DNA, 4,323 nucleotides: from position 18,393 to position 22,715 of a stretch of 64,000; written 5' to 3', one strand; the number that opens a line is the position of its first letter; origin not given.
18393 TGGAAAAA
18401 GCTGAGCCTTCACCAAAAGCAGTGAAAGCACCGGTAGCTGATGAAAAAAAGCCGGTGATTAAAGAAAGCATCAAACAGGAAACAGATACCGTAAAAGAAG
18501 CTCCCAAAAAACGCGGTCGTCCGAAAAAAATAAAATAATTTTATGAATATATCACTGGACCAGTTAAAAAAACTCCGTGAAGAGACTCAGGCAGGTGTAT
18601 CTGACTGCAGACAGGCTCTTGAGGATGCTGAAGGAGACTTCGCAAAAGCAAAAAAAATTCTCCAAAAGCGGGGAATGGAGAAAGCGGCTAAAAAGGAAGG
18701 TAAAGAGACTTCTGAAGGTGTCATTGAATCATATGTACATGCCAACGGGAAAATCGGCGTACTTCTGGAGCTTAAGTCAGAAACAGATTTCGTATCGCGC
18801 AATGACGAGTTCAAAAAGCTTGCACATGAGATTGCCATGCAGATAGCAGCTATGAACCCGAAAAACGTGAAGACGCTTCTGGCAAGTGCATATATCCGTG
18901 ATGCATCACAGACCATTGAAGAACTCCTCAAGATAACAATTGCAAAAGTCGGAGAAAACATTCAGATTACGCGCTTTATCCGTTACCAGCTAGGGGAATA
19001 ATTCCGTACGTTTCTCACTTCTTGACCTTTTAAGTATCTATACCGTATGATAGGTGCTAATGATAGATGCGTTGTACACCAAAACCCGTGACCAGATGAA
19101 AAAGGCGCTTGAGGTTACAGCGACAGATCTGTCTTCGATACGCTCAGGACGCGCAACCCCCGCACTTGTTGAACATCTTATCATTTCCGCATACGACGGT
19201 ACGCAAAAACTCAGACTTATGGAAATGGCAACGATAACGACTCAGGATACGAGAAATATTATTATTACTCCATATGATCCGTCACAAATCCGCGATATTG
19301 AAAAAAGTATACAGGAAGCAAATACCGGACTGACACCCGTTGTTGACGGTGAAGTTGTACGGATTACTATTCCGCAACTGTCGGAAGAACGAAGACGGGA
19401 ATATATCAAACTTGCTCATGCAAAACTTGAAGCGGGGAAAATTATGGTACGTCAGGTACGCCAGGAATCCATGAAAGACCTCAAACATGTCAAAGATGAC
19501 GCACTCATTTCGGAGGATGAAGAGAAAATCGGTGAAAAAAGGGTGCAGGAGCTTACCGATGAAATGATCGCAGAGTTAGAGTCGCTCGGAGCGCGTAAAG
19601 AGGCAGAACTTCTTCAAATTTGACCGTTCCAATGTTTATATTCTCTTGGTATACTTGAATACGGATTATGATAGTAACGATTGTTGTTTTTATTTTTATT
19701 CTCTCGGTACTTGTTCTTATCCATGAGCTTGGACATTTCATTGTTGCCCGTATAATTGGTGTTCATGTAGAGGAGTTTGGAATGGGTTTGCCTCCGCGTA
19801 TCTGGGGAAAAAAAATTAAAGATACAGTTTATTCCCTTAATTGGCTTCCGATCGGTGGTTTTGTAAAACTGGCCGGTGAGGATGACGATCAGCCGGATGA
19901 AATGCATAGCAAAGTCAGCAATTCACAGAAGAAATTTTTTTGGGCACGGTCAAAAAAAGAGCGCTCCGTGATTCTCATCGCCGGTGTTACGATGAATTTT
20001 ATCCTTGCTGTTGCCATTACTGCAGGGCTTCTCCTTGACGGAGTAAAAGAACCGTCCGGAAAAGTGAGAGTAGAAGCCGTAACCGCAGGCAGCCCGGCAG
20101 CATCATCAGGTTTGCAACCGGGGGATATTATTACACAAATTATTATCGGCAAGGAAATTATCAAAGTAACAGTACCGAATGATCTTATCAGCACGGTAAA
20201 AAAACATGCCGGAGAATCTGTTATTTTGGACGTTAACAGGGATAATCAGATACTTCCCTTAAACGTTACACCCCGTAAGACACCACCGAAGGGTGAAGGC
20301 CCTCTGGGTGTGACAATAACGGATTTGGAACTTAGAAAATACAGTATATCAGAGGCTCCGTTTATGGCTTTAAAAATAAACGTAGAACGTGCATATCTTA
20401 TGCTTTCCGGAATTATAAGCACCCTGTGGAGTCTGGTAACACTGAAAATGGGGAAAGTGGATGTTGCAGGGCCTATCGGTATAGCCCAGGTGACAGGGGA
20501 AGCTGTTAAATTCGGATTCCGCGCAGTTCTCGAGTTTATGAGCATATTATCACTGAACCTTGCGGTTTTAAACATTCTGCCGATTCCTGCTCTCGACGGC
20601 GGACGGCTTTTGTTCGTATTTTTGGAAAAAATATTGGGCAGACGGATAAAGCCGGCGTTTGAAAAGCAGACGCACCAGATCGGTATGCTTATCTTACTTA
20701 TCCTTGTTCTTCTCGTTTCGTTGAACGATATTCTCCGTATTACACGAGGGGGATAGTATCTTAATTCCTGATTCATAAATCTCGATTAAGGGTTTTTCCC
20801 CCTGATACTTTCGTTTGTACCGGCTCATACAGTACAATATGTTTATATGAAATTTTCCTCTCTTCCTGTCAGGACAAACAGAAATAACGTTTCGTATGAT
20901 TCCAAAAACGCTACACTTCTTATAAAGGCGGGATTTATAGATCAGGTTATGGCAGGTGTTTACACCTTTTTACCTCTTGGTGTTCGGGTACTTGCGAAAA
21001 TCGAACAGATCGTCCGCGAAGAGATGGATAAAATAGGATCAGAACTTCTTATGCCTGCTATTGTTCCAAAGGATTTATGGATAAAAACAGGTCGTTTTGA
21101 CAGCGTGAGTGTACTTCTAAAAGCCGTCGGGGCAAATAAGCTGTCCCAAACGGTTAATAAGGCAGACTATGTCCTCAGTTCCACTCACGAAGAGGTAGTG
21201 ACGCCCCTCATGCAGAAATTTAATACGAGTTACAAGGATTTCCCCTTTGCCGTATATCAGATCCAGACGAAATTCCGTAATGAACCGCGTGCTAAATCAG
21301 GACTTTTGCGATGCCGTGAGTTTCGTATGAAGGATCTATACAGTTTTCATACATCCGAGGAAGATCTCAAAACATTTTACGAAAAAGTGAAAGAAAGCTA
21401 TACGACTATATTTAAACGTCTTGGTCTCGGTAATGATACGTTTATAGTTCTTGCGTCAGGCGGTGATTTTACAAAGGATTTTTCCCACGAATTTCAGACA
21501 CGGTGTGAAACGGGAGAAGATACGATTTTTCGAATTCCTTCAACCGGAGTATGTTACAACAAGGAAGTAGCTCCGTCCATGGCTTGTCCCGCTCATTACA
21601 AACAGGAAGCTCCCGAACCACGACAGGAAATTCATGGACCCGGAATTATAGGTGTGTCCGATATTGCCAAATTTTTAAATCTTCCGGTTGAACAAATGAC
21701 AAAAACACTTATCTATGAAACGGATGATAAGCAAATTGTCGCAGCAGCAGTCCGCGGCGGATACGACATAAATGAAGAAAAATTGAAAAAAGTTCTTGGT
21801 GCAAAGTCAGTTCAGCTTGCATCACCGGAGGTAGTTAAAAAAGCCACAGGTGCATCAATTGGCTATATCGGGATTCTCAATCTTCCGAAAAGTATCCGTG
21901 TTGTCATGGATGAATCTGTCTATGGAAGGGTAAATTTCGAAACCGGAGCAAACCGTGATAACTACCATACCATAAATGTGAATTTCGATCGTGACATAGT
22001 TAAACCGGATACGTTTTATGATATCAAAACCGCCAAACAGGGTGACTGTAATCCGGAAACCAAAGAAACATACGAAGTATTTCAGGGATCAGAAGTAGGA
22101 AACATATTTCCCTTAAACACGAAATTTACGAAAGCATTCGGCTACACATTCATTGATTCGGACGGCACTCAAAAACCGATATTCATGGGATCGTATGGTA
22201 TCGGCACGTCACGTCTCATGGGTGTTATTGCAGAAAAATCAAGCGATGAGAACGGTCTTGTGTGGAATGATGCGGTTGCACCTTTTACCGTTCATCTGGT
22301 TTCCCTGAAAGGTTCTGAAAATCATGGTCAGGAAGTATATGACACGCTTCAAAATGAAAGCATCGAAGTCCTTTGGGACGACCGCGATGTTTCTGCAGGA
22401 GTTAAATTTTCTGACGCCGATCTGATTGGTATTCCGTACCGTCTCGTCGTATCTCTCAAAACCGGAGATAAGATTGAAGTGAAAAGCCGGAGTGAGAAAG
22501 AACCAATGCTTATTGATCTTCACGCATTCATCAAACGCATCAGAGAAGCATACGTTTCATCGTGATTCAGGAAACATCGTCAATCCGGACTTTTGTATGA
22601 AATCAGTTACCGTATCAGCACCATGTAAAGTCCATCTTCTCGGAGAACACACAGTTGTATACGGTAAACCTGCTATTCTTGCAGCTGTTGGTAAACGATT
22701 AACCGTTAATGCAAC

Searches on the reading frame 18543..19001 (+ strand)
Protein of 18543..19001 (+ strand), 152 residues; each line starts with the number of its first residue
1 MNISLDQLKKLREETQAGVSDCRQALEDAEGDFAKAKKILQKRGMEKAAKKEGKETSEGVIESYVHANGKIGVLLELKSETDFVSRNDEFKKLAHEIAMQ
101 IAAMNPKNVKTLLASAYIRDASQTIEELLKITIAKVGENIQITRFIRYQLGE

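Call 86: search_protein_families(library=pfam, proteins=[window:18543-19001:+], max_evalue=0.001)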
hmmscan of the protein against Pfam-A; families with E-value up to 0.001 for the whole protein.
window:18543-19001:+ (152 aa): 2 families
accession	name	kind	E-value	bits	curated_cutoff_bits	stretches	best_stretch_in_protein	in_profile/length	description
PF00889.24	EF_TS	-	3e-22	79.7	27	1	72-149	1-76/204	Elongation factor TS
PF25025.1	EF-Ts_N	-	0.00051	20.4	33.2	1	6-43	15-53/60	Elongation factor Ts, mitochondrial, N-terminal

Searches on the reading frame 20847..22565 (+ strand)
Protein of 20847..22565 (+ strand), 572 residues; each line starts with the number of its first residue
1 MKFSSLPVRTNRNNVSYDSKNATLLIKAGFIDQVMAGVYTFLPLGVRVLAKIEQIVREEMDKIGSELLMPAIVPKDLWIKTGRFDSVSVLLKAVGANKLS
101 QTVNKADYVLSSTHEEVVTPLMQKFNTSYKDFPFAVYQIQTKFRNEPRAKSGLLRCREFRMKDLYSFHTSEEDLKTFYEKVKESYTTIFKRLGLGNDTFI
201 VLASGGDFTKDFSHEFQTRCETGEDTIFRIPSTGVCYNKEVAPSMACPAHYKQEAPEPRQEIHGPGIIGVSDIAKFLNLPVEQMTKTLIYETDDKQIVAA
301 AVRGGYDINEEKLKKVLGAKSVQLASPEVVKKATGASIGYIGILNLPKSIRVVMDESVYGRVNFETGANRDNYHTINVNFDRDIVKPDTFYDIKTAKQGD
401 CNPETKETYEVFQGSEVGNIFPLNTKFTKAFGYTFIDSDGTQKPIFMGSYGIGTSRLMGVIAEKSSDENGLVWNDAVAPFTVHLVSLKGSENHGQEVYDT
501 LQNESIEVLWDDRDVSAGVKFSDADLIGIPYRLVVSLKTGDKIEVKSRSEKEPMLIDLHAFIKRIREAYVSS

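Call 8: search_protein_families(library=pfam, proteins=[window:20847-22565:+], max_evalue=0.01)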
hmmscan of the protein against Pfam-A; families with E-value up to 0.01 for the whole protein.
window:20847-22565:+ (572 aa): 3 families
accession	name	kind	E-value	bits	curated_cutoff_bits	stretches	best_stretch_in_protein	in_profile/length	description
PF00587.30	tRNA-synt_2b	-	5.5e-25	88.9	29.3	1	104-464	7-178/179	tRNA synthetase class II core domain (G, H, P, S and T)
PF04073.20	tRNA_edit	-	4e-23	82.3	25.5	1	270-381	7-119/123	Aminoacyl-tRNA editing domain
PF03129.25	HGTP_anticodon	-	1.3e-11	44.9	21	1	491-567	15-93/94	Anticodon binding domain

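Call 9: search_protein_families(library=ncbifam, proteins=[window:20847-22565:+], max_evalue=0.01)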
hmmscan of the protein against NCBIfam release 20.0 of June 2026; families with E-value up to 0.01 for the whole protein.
window:20847-22565:+ (572 aa): 11 families
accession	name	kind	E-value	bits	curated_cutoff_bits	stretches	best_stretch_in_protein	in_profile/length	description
NF006625.0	PRK09194.1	equivalog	1.5e-165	552.3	558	1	1-565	1-558/559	proline--tRNA ligase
TIGR00409.1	proS_fam_II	equivalog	5.2e-137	458.1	306.7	1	10-560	10-560/568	proline--tRNA ligase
NF008979.1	PRK12325.1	exception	7.3e-102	341.4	550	2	22-229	23-223/437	proline--tRNA ligase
TIGR00408.1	proS_fam_I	equivalog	2.6e-35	122.3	437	2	421-567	225-379/475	proline--tRNA ligase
TIGR00418.1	thrS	equivalog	6.9e-18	64.8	383.65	2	31-200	186-350/565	threonine--tRNA ligase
NF003211.1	PRK04173.1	equivalog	4.7e-16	58.7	312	2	127-200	183-255/454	glycine--tRNA ligase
TIGR00389.1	glyS_dimeric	equivalog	5.7e-14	51.6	243.3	2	128-189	178-239/565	glycine--tRNA ligase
NF003068.0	PRK03991.1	equivalog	2.7e-13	49.1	484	2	429-568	443-591/613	threonine--tRNA ligase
TIGR00011.1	YbaK_EbsC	equivalog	4.7e-09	36.2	153.25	1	272-358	30-116/152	Cys-tRNA(Pro) deacylase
NF007951.0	PRK10670.1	equivalog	1.1e-06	28.6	243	1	272-357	32-119/159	Cys-tRNA(Pro)/Cys-tRNA(Cys) deacylase YbaK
NF011484.0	PRK14894.1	equivalog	0.0072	14.5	1050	0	108-168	140-200/539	glycine--tRNA ligase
